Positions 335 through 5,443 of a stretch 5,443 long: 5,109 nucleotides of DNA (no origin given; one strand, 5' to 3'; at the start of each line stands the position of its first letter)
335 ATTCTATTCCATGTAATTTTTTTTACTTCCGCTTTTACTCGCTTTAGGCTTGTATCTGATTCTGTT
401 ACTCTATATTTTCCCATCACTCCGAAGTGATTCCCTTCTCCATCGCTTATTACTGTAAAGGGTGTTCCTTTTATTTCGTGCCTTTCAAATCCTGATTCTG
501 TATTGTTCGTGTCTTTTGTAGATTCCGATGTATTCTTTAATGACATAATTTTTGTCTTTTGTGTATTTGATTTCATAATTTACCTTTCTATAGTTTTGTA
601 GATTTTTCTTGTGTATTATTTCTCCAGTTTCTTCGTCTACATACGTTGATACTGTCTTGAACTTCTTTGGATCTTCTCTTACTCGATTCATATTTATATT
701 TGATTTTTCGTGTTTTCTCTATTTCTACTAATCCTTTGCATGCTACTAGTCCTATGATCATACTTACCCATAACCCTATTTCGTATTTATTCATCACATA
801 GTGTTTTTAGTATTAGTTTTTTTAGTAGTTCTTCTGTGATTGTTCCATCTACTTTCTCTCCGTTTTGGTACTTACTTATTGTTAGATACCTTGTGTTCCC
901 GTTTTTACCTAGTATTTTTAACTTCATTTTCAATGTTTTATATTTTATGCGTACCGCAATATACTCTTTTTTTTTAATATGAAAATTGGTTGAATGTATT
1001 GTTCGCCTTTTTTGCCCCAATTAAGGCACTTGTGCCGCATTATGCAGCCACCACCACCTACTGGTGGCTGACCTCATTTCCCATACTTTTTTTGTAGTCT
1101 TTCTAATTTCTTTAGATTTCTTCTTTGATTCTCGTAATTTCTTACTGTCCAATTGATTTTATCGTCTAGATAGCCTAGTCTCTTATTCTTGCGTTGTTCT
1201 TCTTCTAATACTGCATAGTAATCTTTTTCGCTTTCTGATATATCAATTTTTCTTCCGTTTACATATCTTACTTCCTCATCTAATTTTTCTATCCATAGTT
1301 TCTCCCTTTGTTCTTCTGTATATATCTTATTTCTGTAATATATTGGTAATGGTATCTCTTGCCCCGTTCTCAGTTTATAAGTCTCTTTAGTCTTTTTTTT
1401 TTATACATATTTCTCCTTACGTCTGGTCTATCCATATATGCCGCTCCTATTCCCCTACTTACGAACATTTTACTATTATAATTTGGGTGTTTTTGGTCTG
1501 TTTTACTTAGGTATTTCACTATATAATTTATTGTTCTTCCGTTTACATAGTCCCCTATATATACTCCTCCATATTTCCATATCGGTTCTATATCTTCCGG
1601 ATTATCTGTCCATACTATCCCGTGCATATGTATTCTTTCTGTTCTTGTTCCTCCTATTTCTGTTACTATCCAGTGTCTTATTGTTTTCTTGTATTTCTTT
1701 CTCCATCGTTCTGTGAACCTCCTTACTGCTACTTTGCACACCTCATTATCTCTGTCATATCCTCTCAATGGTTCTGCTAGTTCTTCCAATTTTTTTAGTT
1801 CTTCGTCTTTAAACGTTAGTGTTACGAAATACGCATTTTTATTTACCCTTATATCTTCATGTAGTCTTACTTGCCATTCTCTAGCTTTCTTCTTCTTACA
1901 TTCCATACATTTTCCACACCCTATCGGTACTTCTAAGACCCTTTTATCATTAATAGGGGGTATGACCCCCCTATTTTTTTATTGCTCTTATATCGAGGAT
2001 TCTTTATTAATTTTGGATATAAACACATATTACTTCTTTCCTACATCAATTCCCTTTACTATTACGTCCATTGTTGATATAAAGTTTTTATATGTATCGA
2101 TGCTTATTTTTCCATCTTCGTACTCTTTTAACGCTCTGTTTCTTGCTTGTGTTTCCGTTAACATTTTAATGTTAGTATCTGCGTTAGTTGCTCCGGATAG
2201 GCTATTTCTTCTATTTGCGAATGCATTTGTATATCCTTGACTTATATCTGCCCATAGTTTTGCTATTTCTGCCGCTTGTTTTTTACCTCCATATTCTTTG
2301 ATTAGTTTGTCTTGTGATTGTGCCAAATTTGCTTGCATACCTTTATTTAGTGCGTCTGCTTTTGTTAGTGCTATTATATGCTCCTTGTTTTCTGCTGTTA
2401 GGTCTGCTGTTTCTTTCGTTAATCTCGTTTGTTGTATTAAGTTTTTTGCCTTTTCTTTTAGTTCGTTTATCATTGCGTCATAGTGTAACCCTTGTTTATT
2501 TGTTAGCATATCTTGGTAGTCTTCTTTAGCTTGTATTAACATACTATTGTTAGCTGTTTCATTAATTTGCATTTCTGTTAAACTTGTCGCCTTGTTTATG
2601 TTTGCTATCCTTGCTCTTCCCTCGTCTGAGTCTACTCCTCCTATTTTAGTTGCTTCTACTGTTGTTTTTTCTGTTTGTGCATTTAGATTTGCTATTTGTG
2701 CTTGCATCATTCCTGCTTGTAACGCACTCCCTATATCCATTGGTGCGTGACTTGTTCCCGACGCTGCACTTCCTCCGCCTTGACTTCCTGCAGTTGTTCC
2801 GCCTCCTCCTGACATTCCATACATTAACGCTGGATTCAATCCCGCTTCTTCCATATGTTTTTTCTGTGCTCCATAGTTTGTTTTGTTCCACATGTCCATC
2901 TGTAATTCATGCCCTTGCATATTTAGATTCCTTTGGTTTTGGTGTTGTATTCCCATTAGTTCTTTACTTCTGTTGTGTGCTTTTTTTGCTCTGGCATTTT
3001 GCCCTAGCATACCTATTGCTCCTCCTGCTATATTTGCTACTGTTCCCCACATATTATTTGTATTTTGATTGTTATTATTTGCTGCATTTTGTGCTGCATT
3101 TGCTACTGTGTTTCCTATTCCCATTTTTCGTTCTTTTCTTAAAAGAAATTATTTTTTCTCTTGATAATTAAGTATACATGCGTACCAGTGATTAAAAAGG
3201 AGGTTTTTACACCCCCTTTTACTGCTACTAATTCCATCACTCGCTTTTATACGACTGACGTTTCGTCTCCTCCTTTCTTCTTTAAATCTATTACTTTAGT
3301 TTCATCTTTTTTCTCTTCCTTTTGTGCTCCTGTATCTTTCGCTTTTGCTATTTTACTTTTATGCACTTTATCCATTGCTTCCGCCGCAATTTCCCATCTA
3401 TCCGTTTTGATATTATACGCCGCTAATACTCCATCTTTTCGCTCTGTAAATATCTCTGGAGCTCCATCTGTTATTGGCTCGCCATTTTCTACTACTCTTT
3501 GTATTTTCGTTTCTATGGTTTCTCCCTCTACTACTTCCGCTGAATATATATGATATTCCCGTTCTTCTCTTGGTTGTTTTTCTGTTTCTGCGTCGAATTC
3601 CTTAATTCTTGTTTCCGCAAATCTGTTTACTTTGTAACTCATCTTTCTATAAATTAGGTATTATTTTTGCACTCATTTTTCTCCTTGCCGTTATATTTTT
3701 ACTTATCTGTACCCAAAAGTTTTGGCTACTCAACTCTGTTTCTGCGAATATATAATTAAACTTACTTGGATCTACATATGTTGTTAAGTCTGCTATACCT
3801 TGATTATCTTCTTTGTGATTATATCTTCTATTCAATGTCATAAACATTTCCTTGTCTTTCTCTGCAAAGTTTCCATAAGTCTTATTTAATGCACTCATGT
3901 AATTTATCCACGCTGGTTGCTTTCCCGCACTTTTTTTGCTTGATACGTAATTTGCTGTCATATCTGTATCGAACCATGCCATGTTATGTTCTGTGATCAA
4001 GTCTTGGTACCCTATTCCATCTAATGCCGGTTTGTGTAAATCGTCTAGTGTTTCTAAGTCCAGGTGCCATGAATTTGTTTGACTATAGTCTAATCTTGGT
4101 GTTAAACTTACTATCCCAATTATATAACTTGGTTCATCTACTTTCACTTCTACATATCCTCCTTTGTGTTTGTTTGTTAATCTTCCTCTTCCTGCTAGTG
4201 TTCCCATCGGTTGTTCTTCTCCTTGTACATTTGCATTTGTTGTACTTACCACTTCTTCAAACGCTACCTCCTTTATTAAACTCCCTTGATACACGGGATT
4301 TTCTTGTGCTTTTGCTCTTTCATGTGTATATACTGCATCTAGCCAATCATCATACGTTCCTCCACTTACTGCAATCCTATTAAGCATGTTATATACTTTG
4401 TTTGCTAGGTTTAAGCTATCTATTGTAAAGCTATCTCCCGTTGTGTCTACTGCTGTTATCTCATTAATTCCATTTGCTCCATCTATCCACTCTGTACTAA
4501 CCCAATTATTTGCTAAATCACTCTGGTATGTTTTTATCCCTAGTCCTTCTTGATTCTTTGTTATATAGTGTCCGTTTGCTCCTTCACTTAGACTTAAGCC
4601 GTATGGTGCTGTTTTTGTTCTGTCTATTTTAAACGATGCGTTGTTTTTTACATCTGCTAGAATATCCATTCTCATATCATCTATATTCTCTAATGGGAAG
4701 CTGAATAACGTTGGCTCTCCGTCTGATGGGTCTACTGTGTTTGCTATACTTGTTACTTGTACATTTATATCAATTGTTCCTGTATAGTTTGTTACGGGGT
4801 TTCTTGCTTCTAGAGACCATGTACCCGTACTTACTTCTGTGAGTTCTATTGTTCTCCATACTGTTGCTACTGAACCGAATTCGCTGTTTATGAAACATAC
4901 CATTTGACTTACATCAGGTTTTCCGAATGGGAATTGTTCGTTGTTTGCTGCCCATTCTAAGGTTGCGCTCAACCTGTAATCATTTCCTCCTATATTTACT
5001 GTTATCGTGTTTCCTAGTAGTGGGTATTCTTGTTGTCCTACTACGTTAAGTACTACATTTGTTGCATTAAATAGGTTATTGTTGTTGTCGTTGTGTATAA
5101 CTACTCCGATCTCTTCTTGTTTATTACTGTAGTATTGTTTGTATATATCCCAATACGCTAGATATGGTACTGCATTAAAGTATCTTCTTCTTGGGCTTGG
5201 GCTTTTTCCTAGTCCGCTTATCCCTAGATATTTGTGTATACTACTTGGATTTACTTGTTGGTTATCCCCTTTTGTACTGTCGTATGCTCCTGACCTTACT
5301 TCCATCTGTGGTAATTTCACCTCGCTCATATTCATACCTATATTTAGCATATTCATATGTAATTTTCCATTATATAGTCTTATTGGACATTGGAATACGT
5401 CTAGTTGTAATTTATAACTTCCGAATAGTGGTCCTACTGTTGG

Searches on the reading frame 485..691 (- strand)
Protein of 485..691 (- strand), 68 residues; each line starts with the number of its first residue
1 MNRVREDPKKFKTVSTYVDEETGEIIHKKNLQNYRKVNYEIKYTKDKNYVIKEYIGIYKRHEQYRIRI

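Call 51: find_encoding_contigs(protein=window:485-691:-, flank=6000, max_places=10)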
Protein window:485-691:- (68 aa): no gene with exactly this product is on record in the collection.

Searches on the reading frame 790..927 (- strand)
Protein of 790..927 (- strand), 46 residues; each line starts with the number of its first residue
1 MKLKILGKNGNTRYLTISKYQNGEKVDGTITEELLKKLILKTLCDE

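Call 50: find_encoding_contigs(protein=window:790-927:-, flank=6000, max_places=10)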
Protein seq(46 aa) (46 aa): 1 contig read that carries it; 1 place shown.
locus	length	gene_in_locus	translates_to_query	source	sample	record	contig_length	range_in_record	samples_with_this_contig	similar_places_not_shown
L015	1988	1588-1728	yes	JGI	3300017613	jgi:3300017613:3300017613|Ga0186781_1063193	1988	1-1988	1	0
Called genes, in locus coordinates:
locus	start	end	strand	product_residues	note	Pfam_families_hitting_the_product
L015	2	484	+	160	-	?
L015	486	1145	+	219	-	PF23343:REP_ORF2-G2P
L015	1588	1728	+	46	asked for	-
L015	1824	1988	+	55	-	?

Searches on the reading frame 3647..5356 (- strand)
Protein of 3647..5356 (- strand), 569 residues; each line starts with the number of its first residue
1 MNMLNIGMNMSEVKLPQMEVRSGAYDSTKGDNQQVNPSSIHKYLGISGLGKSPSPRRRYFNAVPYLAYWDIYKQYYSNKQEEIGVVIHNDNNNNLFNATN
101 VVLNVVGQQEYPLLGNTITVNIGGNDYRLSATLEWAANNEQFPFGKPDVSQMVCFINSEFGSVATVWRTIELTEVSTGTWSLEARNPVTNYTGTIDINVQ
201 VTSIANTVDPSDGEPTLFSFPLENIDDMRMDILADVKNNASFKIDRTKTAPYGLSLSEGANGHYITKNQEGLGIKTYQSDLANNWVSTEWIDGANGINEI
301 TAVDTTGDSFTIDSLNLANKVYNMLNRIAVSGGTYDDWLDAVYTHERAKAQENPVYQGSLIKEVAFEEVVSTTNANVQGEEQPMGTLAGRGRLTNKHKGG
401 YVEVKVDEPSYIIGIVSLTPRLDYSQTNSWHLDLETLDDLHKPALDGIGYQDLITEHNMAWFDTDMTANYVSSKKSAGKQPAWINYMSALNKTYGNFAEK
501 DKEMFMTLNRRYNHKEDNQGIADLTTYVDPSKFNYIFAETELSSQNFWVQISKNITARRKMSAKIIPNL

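Call 9: list_cluster_members(proteins=[window:1373-1906:-, window:3647-5356:-, window:2030-3124:-, window:3247-3642:-])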
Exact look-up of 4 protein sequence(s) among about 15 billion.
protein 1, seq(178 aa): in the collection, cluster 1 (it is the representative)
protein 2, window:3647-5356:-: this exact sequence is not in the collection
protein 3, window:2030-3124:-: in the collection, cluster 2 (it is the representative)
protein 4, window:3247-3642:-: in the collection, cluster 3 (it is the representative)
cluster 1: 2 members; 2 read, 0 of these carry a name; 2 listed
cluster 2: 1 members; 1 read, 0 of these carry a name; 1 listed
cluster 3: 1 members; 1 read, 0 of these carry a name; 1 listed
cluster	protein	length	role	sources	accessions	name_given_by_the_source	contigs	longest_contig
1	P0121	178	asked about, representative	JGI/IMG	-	-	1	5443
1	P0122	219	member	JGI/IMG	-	-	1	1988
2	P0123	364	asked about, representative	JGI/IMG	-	-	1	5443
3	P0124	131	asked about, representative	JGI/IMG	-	-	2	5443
